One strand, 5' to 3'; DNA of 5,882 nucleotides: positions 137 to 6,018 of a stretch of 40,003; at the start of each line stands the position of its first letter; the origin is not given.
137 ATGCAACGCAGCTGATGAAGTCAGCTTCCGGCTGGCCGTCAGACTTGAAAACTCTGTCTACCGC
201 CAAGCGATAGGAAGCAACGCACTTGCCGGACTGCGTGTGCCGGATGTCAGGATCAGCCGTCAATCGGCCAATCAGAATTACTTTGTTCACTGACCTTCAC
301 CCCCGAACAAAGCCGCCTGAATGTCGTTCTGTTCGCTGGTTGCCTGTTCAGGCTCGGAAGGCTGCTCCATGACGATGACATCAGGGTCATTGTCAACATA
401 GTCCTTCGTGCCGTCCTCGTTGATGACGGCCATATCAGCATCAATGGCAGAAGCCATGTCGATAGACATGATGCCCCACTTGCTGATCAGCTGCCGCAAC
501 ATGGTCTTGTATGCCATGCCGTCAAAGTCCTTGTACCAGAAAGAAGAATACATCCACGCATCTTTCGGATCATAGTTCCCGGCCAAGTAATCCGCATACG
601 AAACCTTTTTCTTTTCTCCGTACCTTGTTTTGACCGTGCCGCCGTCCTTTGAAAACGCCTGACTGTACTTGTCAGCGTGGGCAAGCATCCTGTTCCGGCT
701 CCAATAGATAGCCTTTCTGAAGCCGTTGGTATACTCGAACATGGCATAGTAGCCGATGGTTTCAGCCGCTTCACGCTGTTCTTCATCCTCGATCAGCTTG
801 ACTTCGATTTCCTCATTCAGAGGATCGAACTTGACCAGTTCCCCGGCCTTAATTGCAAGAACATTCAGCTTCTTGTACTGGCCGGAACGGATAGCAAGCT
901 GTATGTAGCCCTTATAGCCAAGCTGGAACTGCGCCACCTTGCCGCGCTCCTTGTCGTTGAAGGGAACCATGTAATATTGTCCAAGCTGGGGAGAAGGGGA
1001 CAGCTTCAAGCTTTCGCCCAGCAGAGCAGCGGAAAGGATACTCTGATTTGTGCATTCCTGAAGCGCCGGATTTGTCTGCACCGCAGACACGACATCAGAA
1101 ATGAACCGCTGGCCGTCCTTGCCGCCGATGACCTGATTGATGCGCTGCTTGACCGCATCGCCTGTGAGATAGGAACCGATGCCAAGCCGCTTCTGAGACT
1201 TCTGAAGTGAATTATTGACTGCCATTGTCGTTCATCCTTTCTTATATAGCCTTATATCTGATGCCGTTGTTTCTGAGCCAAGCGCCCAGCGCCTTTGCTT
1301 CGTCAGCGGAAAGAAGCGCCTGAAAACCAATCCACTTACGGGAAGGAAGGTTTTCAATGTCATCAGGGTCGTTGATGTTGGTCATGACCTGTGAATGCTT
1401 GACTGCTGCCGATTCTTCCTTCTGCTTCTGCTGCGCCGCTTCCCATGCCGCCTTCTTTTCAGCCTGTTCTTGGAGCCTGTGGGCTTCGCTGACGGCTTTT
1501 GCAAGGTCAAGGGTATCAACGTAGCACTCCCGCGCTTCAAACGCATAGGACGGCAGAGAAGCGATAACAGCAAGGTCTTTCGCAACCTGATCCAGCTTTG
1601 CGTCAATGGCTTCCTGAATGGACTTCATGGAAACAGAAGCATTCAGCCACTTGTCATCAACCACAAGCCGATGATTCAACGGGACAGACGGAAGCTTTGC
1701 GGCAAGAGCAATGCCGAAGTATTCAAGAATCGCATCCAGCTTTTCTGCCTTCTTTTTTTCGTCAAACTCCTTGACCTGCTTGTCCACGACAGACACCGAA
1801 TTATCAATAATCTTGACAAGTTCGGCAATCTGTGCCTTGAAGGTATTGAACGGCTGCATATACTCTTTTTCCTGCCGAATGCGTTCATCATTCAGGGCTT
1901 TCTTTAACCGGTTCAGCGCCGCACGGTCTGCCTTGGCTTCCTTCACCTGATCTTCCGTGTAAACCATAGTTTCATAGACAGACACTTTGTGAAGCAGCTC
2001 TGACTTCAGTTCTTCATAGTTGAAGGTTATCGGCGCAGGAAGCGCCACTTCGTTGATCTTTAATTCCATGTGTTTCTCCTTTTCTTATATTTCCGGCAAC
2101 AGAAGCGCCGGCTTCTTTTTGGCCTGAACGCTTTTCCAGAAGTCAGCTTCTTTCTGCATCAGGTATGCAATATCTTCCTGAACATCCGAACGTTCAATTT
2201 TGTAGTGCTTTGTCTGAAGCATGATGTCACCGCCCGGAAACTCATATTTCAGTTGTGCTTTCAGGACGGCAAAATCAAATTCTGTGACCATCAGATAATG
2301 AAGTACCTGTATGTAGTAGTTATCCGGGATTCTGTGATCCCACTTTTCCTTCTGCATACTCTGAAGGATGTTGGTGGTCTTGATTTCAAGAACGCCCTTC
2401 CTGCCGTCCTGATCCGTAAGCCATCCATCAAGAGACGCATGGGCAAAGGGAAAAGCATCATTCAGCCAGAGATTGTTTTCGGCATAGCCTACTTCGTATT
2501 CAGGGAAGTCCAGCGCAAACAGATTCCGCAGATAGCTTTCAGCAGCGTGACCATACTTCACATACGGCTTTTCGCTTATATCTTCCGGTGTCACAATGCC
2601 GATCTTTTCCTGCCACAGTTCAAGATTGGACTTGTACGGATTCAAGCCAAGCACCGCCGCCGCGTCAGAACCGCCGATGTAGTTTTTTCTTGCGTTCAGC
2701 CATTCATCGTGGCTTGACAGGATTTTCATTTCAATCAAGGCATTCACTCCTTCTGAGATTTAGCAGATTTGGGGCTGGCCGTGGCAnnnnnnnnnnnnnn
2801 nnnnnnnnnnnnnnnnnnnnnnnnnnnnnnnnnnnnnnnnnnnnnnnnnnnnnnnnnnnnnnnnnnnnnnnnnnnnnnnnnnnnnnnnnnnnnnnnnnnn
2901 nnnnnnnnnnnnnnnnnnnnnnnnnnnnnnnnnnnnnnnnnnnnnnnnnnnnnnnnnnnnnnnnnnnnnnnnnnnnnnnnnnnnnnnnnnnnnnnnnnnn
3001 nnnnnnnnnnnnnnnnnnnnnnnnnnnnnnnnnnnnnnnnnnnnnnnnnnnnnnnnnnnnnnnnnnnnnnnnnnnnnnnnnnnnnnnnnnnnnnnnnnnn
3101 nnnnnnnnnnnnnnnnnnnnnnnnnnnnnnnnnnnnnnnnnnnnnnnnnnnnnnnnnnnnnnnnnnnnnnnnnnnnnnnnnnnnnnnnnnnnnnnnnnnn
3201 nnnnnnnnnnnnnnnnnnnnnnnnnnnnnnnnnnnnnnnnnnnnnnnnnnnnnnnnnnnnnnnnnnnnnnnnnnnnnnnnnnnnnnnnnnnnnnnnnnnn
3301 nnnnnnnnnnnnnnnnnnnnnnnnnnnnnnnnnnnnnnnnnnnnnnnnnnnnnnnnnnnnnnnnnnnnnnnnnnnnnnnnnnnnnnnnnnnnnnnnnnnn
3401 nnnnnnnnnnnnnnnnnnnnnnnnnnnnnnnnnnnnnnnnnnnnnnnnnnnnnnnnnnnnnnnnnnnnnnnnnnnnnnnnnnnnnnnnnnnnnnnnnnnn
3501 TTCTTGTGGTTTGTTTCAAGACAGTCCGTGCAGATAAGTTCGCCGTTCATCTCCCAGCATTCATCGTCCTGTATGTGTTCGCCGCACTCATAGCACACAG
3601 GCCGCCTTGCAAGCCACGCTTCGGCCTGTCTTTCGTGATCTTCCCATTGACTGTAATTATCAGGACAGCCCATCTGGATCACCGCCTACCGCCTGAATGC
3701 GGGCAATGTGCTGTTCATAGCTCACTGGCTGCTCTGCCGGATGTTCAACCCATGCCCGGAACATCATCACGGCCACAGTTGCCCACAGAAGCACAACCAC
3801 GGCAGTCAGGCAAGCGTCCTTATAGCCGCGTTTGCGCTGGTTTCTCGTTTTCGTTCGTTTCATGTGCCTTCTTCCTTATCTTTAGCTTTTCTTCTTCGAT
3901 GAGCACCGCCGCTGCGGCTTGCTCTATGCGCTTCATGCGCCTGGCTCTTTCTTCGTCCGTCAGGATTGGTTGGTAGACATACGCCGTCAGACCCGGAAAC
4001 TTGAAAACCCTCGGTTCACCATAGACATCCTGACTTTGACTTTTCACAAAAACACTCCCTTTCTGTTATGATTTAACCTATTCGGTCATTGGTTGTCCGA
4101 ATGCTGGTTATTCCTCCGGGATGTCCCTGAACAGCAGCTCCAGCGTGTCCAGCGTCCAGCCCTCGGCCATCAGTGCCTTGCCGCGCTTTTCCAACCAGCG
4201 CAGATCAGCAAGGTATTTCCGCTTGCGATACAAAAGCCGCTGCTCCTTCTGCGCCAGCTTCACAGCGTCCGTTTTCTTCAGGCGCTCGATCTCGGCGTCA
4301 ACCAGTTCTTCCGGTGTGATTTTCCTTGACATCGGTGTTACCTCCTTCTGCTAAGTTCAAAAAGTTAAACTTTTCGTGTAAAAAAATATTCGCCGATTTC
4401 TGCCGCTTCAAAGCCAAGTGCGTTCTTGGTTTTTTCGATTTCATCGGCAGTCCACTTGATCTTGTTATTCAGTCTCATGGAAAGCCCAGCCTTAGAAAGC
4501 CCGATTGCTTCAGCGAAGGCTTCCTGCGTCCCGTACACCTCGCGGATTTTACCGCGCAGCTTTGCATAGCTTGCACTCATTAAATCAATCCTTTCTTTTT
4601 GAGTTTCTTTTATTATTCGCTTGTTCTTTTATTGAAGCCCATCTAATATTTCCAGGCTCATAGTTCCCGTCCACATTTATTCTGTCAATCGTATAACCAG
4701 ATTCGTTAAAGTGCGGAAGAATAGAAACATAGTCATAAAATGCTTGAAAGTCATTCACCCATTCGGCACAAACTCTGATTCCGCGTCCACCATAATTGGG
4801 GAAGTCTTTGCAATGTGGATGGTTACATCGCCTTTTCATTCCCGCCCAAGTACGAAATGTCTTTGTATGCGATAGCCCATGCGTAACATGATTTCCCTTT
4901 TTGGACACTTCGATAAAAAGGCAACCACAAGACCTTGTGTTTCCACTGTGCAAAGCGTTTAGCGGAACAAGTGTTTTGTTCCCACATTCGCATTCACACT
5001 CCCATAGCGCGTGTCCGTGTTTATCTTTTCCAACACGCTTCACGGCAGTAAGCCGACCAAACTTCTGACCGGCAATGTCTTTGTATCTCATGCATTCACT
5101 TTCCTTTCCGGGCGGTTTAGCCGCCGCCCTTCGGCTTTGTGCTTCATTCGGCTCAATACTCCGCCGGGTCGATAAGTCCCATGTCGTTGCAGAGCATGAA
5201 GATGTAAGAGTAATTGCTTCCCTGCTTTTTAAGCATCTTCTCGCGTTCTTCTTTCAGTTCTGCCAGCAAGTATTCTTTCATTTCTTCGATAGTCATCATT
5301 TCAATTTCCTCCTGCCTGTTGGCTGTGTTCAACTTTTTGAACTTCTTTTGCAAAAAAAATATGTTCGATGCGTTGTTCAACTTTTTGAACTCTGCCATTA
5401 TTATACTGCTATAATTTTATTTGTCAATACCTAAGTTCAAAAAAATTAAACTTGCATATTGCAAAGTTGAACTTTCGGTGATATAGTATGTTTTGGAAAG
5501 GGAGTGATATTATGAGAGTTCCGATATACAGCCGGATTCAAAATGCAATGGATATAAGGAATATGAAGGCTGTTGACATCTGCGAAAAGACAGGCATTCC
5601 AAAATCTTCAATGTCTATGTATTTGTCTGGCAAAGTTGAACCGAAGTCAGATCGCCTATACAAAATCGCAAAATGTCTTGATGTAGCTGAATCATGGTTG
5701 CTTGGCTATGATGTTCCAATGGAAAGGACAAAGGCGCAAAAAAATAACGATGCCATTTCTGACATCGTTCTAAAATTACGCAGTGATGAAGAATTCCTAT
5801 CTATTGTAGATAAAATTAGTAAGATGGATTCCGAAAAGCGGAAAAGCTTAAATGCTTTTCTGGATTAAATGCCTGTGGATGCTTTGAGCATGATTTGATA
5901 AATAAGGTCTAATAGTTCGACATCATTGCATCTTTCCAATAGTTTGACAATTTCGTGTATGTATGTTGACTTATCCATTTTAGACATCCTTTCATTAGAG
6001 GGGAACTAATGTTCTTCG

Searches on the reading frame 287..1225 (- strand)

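Call 15: search_protein_families(library=phrogs, proteins=[window:287-1225:-], max_evalue=0.001)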
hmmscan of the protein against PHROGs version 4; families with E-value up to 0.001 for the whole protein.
window:287-1225:- (312 aa): 3 families
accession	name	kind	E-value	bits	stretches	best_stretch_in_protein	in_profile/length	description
phrog_148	-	DNA, RNA and nucleotide metabolism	1.4e-68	233.2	1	4-297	9-269/387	RecT-like ssDNA annealing protein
phrog_19737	-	unknown function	9.4e-22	78.3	1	17-117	13-107/108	-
phrog_34786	-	unknown function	6.3e-11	43.4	1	37-103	51-116/116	-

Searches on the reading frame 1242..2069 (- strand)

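Call 15: search_protein_families(library=phrogs, proteins=[window:1242-2069:-], max_evalue=0.001)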
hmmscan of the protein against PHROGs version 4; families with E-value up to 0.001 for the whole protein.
window:1242-2069:- (275 aa): 2 families
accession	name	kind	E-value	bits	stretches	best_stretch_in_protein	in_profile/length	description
phrog_674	-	unknown function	1.6e-47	163.3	1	2-274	10-310/312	-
phrog_34396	-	unknown function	0.00018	21.8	1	39-218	52-234/389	-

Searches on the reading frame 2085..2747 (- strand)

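Call 15: search_protein_families(library=phrogs, proteins=[window:2085-2747:-], max_evalue=0.001)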
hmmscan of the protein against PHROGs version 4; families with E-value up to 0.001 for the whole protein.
window:2085-2747:- (220 aa): 4 families
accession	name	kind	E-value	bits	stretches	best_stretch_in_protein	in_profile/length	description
phrog_434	-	DNA, RNA and nucleotide metabolism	1.2e-58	200.1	1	7-214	51-243/372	RecE-like recombination exonuclease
phrog_7655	-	DNA, RNA and nucleotide metabolism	2.2e-08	34.4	1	14-161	11-148/551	RecE-like recombination exonuclease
phrog_8474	-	unknown function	3e-05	24.7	1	15-37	26-48/48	-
phrog_19855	-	head and packaging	3e-05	22.8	1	13-112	466-564/1257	virion structural protein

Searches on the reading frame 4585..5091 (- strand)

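Call 15: search_protein_families(library=phrogs, proteins=[window:4585-5091:-], max_evalue=0.001)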
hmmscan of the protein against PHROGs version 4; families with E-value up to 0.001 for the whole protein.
window:4585-5091:- (168 aa): 7 families
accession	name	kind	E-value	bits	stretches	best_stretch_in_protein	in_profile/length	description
phrog_374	-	DNA, RNA and nucleotide metabolism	1.3e-66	226.6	1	1-166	192-357/617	HNH endonuclease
phrog_3377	-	DNA, RNA and nucleotide metabolism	4.3e-35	122.4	1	69-165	5-98/196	HNH endonuclease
phrog_8790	-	DNA, RNA and nucleotide metabolism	3.1e-31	110.2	1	61-166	9-108/241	restriction endonuclease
phrog_2081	-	DNA, RNA and nucleotide metabolism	3.4e-26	93.4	1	46-166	67-200/433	HNH endonuclease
phrog_953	-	DNA, RNA and nucleotide metabolism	1.6e-12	48.4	1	65-151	214-295/420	HNH endonuclease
phrog_28742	-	unknown function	1.1e-10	42.9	1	79-165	23-109/165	-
phrog_22195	-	unknown function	0.00031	21.5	1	4-66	8-64/148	-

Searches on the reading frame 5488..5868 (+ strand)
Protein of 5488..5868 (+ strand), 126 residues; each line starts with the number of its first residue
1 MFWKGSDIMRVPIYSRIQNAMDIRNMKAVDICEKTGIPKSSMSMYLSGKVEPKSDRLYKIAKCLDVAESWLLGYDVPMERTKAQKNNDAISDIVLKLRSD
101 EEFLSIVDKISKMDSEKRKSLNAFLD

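Call 15: search_protein_families(library=phrogs, proteins=[window:5488-5868:+], max_evalue=0.001)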
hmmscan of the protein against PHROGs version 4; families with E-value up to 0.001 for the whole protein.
window:5488-5868:+ (126 aa): 11 families
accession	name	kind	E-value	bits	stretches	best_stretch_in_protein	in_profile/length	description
phrog_2967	-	transcription regulation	2e-18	67.7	1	9-97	7-90/225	transcriptional regulator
phrog_8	-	transcription regulation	3.7e-15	57.2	1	9-105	73-150/346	transcriptional regulator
phrog_4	-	transcription regulation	1.7e-13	51.3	1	12-95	136-205/400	transcriptional repressor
phrog_2439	-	transcription regulation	4e-07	30.2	1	15-83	10-84/367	transcriptional regulator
phrog_2328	-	transcription regulation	6.5e-07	30.2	1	13-80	16-83/128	transcriptional repressor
phrog_3037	-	transcription regulation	1.1e-06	29.7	1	30-116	33-117/189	transcriptional repressor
phrog_3557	-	transcription regulation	6.1e-06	27.5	1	30-72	30-72/142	transcriptional regulator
phrog_1468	-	transcription regulation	2.8e-05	24.6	1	16-70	11-64/67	transcriptional repressor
phrog_34939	-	unknown function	6.9e-05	23.6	1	12-77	9-76/280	-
phrog_4583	-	transcription regulation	7.4e-05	23.7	1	16-67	14-65/81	transcriptional repressor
phrog_6378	-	unknown function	0.00051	21.1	1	12-121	8-119/131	-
